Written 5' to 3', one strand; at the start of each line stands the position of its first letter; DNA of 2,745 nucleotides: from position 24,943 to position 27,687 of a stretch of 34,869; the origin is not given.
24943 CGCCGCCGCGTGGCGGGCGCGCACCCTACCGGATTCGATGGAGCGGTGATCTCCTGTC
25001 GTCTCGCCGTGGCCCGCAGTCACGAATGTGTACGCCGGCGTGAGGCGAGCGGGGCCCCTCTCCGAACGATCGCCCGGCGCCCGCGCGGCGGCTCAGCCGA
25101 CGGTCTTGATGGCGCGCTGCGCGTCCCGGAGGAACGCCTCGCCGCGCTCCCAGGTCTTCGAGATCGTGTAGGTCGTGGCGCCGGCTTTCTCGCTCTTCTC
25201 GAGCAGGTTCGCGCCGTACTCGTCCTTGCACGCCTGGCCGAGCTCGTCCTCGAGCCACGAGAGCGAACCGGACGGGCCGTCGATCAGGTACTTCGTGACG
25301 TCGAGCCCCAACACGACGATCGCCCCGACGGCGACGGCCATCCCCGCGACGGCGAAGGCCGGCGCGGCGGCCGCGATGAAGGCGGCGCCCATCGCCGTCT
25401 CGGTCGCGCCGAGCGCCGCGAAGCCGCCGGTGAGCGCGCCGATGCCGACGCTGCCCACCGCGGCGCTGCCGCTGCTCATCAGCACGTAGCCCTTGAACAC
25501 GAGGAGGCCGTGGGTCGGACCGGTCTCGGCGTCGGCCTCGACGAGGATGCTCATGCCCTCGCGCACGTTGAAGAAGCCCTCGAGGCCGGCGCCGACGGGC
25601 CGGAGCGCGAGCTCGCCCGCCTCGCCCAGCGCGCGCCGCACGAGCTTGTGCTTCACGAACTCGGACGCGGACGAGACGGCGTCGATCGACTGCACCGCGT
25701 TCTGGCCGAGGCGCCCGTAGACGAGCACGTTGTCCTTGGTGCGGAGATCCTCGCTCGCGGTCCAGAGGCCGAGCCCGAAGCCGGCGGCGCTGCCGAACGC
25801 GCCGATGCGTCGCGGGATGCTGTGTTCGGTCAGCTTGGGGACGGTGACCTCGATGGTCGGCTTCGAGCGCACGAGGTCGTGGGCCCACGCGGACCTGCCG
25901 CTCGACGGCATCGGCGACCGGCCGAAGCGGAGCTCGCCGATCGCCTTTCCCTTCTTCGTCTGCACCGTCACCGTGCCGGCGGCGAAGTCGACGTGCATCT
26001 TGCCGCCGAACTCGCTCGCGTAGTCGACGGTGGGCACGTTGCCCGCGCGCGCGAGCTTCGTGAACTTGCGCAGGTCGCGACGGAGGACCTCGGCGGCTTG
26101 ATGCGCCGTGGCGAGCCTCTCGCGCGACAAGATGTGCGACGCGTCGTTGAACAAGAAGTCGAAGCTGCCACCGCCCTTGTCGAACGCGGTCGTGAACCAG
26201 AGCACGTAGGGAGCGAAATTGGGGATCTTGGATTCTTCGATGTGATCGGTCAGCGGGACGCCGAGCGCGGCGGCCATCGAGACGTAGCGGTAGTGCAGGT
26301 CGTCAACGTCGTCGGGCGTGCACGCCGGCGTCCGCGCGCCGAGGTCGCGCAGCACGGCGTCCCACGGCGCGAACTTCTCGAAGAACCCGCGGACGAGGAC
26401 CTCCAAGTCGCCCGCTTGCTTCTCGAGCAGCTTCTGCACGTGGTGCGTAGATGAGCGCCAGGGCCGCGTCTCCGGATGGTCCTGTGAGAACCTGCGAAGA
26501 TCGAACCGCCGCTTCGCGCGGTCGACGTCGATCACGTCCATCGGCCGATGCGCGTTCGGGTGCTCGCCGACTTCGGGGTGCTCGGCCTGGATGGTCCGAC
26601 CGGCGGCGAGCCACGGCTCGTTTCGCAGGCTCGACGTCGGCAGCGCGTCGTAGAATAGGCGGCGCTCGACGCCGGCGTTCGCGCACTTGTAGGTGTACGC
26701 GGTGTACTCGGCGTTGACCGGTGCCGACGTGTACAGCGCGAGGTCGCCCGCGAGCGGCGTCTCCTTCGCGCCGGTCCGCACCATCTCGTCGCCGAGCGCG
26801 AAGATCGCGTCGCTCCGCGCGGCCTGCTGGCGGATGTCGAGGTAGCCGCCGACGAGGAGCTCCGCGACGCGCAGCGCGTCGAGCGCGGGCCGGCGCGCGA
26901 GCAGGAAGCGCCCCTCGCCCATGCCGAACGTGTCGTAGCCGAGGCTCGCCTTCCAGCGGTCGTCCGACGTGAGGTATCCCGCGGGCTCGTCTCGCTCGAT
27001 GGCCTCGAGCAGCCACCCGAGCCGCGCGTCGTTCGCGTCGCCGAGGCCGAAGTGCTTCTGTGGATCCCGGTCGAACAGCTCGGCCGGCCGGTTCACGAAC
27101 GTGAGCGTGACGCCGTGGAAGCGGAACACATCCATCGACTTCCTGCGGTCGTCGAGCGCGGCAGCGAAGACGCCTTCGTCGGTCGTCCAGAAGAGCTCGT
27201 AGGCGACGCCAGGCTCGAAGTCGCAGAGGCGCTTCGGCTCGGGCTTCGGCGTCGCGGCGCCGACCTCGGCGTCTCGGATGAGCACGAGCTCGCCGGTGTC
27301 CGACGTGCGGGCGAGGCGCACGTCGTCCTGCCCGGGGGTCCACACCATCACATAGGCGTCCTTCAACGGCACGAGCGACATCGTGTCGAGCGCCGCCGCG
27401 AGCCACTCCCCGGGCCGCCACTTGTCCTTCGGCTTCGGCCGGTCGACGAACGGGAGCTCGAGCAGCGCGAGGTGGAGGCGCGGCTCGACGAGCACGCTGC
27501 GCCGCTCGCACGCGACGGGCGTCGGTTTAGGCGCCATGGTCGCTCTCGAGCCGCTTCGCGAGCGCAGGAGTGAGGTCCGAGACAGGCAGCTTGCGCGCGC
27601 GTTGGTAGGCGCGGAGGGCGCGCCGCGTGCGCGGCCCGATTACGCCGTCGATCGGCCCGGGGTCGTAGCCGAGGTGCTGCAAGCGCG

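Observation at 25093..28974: Coupled three-gene module: unknown protein, LysM plus PG_binding_1 protein, and an 814-aa protein with a membrane hairpin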

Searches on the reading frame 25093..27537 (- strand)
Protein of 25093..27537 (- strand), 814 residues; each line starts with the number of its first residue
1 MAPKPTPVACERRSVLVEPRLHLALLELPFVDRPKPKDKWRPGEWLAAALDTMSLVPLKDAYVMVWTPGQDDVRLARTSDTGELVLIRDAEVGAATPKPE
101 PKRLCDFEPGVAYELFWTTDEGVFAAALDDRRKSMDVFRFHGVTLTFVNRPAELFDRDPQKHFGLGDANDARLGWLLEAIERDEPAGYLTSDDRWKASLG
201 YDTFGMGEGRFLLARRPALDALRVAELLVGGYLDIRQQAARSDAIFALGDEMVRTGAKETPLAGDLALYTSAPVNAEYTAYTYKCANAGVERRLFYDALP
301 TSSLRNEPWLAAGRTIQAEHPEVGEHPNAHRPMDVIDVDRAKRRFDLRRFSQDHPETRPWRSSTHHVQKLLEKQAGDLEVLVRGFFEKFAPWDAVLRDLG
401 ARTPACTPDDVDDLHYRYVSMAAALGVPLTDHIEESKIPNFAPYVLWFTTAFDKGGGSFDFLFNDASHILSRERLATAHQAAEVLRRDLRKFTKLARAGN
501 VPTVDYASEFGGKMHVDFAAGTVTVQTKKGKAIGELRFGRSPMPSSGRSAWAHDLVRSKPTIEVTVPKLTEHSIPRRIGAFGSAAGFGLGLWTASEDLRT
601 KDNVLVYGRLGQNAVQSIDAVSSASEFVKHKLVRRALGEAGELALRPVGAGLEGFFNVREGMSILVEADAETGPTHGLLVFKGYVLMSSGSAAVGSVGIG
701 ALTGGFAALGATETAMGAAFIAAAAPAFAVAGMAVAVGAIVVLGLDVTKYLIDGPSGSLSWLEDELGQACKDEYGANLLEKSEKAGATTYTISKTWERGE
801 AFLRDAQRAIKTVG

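Call 6: search_protein_families(library=pfam, proteins=[window:25093-27537:-], max_evalue=1)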
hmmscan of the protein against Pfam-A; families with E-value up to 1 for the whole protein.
window:25093-27537:- (814 aa): 1 family
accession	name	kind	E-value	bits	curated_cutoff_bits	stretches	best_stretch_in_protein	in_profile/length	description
PF11873.13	Mltc_N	-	0.071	13.3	22.6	1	498-531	31-64/161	Membrane-bound lytic murein transglycosylase C, N-terminal domain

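Call 7: search_protein_families(library=ncbifam, proteins=[window:25093-27537:-], max_evalue=1)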
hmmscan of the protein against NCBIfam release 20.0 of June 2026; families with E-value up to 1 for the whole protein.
window:25093-27537:- (814 aa): 1 family
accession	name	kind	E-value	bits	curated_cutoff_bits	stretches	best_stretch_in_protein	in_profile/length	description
NF008670.0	PRK11671.1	equivalog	0.069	12.3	375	0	496-531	58-93/359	membrane-bound lytic murein transglycosylase MltC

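Call 10: find_homologous_proteins(query=window:25093-27537:-)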
Query window:25093-27537:- (814 aa): 1 proteins with E <= 0.001 among 8000 candidates.
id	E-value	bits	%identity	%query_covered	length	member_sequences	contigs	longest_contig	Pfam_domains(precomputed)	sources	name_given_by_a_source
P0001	0.0e+0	1851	100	100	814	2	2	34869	-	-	-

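Call 22: search_protein_representatives(protein=window:25093-27537:-)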
Query: 814 residues. Proteins with E-value up to 0.001 (for the whole library): 47; up to 1e-10: 32; up to 1e-30: 7. The best 47 are listed.
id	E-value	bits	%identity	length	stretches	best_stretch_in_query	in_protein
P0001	0.0e+00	1851.2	100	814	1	1-814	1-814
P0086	6.1e-124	431.6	38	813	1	14-812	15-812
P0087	7.6e-80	285.7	36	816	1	8-812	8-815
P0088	4.1e-43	164.3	29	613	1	210-773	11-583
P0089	1.7e-41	158.9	29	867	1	32-778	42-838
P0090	1.8e-40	155.5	28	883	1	53-785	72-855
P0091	6.2e-35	137.2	29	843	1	50-785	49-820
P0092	6.6e-28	114.0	27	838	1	33-781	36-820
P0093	2.5e-26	108.7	27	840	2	278-797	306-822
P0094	8.1e-25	103.8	28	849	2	211-778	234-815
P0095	3.2e-24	101.8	28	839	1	73-781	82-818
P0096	9.8e-24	100.2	29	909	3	337-779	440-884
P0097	9.9e-23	96.8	25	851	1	34-776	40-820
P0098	3.0e-21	91.9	30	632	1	278-794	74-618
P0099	8.9e-20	87.1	26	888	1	7-776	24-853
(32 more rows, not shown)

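Call 23: predict_structure(protein=window:25093-27537:-)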
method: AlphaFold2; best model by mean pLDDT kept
length: 814 residues; sequences in the alignment: 1
mean_pLDDT: 35.1   pTM: 0.22
mean pLDDT of the five models: 35.1, 29.8, 26.0, 25.9, 24.9
residues with pLDDT >= 90: 0; 70-90: 0; 50-70: 37; < 50: 777
segments of 3 or more residues with pLDDT < 50: 1-501, 507-512, 533-764, 768-770, 773-775, 784-790, 792-814
pLDDT, mean of each block of 10 residues (from residue 1): 30 25 34 40 44 41 43 45 43 31 26 28 28 25 22 30 34 36 33 32 30 29 32 30 36 38 31 31 36 31 30 30 30 27 34 38 34 34 35 43 45 42 37 36 32 31 33 36 40 42 48 53 53 44 30 28 26 22 22 24 24 24 26 31 36 35 37 39 36 40 38 39 38 38 35 39 47 50 47 48 43 32
secondary structure, 60 per line:
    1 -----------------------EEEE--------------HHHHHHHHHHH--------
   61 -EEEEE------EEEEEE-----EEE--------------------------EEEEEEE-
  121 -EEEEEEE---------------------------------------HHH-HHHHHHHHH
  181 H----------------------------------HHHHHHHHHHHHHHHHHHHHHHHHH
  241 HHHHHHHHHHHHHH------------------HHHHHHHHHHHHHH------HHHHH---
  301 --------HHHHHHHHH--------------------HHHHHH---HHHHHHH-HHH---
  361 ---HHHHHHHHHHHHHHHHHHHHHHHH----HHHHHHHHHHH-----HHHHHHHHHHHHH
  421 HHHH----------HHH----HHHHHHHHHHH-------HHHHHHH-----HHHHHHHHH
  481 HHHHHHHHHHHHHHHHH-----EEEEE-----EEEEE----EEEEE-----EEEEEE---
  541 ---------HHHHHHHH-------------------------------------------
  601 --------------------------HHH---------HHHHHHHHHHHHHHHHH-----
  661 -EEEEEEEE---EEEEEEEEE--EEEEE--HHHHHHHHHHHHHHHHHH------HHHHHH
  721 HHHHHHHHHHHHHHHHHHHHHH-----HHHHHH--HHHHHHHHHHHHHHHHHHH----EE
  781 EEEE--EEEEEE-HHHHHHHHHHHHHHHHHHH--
elements in order (helices of 4 or more, strands of 3 or more residues): E24-27 H42-52 E62-66 E73-78 E84-86 E113-119 E122-128 H172-181 H216-254 H273-286 H293-297 H309-317 H338-343 H347-353 H364-387 H392-402 H408-424 H442-452 H460-466 H472-497 E503-507 E513-517 E522-526 E532-537 H550-557 H639-655 E662-669 E673-681 E684-688 H691-708 H715-742 H748-753 H756-774 E779-784 E787-792 H794-812

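Call 26: search_solved_structures(query=A1, max_evalue=10)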
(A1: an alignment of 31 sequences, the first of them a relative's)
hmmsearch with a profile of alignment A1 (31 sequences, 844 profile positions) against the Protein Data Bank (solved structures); distinct sequences matched with E-value up to 10: 11.
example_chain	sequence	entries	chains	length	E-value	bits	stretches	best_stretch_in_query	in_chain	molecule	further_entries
7zjj_A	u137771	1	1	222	0.15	13.5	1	379-485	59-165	CspZ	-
8ek4_A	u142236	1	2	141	0.15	13.5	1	379-498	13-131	Ice-binding protein TIP-99a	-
1s94_A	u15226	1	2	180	0.6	11.5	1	466-589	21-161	s-syntaxin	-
9xv8_A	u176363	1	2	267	0.88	11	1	749-784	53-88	Lipase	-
9cfs_A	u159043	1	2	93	1.5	10.2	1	377-462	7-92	Long regulatory protein rop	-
6oh1_A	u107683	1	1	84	1.5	10.2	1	523-574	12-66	Immunoglobulin A1 protease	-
9xv5_A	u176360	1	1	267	1.9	9.9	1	749-784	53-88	Lipase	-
9xv6_A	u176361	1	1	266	3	9.2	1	732-785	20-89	C3 cluster PET hydrolase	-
6mdm_I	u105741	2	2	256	3.2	9.2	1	455-589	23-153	Syntaxin-1A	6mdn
7udb_B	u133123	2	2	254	3.2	9.1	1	455-589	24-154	Syntaxin-1A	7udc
4jeu_B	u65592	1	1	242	3.9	8.8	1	455-586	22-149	Syntaxin-1A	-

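Call 27: search_protein_families(library=pfam, alignment_id=A1, max_evalue=0.01)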
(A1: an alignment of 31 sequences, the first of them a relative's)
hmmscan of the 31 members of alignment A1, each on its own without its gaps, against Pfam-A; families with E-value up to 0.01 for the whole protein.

A. member 1, P0001 (814 aa): 0 families

B. families by the number of members that match (of 31 scanned): 1 family
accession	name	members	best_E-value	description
PF20988.2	SidF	1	0.00029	Phosphoinositide phosphatase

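Call 28: find_homologous_proteins(query=A1, max_evalue=0.001)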
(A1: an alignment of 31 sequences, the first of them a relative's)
Query A1 (31 sequences) (814 aa, profile of the alignment): 1 proteins with E <= 0.001 among 8000 candidates.
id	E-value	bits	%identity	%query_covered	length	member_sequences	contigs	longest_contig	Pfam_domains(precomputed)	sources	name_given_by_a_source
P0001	1.7e-190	654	100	100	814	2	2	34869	-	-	-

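Call 31: find_related_loci(query=A2, collection=genome_contigs, flank=10000)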
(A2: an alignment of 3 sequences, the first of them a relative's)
Query A2 (814 aa) in genome_contigs; peptide patterns used: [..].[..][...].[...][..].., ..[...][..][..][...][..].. (x = any residue, [..] = any of these).
71 stretches matched a pattern, but none encodes a relative of the query by tblastn (E <= 1e-3).

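Call 32: find_encoding_contigs(protein=P0086, flank=10000, max_places=3)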
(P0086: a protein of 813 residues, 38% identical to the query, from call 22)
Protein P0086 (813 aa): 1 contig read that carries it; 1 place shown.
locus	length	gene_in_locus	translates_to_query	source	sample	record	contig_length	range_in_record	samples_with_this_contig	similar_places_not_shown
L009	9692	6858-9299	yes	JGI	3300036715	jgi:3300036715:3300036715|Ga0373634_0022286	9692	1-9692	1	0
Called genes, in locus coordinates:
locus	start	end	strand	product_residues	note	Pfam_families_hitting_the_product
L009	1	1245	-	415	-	?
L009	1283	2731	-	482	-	PF00069:Pkinase, PF07714:PK_Tyr_Ser-Thr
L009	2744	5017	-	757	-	-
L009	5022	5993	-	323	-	-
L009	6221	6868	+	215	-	PF01471:PG_binding_1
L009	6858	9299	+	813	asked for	-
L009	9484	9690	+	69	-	?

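Call 45: find_encoding_contigs(protein=P0087, flank=10000, max_places=2)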
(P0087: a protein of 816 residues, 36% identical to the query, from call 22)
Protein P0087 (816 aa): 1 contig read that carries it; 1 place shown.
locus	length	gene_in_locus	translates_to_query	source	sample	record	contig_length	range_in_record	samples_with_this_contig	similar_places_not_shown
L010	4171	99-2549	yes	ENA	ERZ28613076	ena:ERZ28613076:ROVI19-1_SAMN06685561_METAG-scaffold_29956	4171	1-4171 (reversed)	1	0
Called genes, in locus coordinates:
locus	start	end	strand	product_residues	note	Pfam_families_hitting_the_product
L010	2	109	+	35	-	?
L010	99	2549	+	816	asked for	-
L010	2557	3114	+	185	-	-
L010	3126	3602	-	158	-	PF08327:AHSA1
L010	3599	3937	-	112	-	PF01022:HTH_5, PF12802:MarR_2 (weak), PF12840:HTH_20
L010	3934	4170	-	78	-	?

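Call 46: find_encoding_contigs(protein=P0089, flank=10000, max_places=2)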
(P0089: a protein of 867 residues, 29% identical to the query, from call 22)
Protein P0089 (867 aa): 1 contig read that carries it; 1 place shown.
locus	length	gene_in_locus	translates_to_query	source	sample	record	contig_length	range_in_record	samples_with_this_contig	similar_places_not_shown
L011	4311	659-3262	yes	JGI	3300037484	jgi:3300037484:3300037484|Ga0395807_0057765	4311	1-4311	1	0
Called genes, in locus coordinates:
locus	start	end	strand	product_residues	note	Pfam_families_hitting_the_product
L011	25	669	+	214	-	PF01471:PG_binding_1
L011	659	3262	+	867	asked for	-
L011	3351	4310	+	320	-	?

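Call 62: predict_structure(alignment_id=A4)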
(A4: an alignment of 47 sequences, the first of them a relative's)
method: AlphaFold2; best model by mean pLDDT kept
length: 814 residues; sequences in the alignment: 47
mean_pLDDT: 73.5   pTM: 0.75
mean pLDDT of the five models: 73.5, 72.7, 71.1, 70.7, 68.9
residues with pLDDT >= 90: 294; 70-90: 210; 50-70: 142; < 50: 168
segments of 3 or more residues with pLDDT < 50: 1-7, 10-15, 268-270, 473-475, 541-556, 605-659, 667-679, 688-739, 742-744
pLDDT, mean of each block of 10 residues (from residue 1): 44 57 92 78 89 94 94 94 96 96 90 94 93 80 77 62 88 91 81 86 67 93 95 91 89 86 53 82 96 93 74 96 93 82 93 93 95 95 96 94 87 91 89 91 87 71 62 57 81 89 67 72 75 62 44 50 66 69 60 63 46 31 33 41 39 45 48 43 48 32 26 27 30 39 50 71 92 87 67 94 94 82
secondary structure, 60 per line:
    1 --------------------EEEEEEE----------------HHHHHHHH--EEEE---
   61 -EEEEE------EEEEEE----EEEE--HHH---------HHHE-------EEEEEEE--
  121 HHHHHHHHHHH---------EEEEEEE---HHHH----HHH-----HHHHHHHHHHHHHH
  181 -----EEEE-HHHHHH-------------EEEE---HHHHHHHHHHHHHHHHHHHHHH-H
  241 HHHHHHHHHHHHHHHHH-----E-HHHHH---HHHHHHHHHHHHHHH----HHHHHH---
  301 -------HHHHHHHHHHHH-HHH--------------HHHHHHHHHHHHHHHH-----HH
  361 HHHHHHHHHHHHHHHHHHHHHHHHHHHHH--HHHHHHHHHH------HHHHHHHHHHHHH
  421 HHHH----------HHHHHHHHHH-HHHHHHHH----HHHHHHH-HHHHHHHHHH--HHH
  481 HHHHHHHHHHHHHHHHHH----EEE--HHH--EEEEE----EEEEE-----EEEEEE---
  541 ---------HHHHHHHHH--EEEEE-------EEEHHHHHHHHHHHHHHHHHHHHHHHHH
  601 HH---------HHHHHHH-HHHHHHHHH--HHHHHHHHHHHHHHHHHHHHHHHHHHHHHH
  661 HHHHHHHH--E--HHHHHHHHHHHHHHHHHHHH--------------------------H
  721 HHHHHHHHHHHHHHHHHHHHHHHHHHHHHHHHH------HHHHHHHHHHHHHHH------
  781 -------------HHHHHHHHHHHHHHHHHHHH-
elements in order (helices of 4 or more, strands of 3 or more residues): E21-27 H44-51 E54-57 E62-66 E73-78 E83-86 E112-118 H121-131 E141-147 H151-154 H167-180 E186-189 H191-196 E210-213 H217-238 H240-257 H265-269 H273-287 H292-297 H308-319 H338-353 H359-389 H392-401 H408-424 H435-444 H446-453 H458-464 H466-475 H478-498 E503-505 E513-517 E522-526 E532-537 H550-558 E561-565 E573-575 H576-602 H612-618 H620-628 H631-668 H674-693 H720-753 H760-774 H794-813

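Call 65: fold_search(model_id=the predicted structure, library=pdb)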
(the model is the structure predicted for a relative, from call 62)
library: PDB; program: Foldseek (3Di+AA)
matches with E <= 10: 87; with E <= 0.001: 0
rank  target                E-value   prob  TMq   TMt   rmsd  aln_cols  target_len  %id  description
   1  9qpv                  1.2e-01  0.21  0.15  0.13  24.3       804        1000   12  Pseudomonas aeruginosa Ptx2 toxin (released 2025-07-16)
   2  7sqc_P1               6.5e-01  0.04  0.07  0.08  30.7       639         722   14  Ciliary C1 central pair apparatus isolated from Chlamydomonas reinhardtii (released 2022-04-13)
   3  3vkg_A                9.2e-01  0.03  0.07  0.03  34.1       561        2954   11  X-ray structure of an MTBD truncation mutant of dynein motor domain (released 2012-03-14)
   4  6sga_F3               9.6e-01  0.04  0.09  0.09  29.6       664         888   11  Body domain of the mt-SSU assemblosome from Trypanosoma brucei (released 2019-09-18)
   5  8zpx                  9.6e-01  0.02  0.07  0.05  37.5       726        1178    9  Structure of the wild-type Arabidopsis ABCB1 in the apo state (released 2025-03-12)
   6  4a1s_A                1.4e+00  0.05  0.07  0.14  26.6       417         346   12  Crystallographic structure of the Pins:Insc complex (released 2012-03-28)
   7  7a26_AAA              1.7e+00  0.03  0.05  0.11  33.0       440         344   11  Structure of soluble SmhA crystal form 1 of the tripartite alpha-pore forming toxin, Smh, from Serratia marcescens. (released 2021-03-31)
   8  9y6s_9b               1.8e+00  0.02  0.08  0.06  44.3       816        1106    9  96-nm repeat of the Leishmania tarentolae doublet microtubule (released 2025-12-17)
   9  7n61_1D               1.9e+00  0.03  0.09  0.11  30.2       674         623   13  structure of C2 projections and MIPs (released 2022-05-18)
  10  4a1s_B                2.3e+00  0.05  0.08  0.15  26.9       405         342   12  Crystallographic structure of the Pins:Insc complex (released 2012-03-28)
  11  6x13                  2.4e+00  0.03  0.06  0.10  25.5       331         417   11  Inward-facing sodium-bound state of the glutamate transporter homologue GltPh (released 2020-11-18)
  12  5a7d_G                2.5e+00  0.05  0.08  0.14  24.3       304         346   11  Tetrameric assembly of LGN with Inscuteable (released 2016-08-03)
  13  8glv_Mm               2.5e+00  0.02  0.07  0.02  48.7       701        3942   11  96-nm repeat unit of doublet microtubules from Chlamydomonas reinhardtii flagella (released 2023-05-31)
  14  7a26_FFF              2.7e+00  0.02  0.05  0.11  33.6       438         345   13  Structure of soluble SmhA crystal form 1 of the tripartite alpha-pore forming toxin, Smh, from Serratia marcescens. (released 2021-03-31)
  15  6h2f_F                3.0e+00  0.04  0.07  0.15  37.9       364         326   10  Structure of the pre-pore AhlB of the tripartite alpha-pore forming toxin, AHL, from Aeromonas hydrophila. (released 2019-07-10)
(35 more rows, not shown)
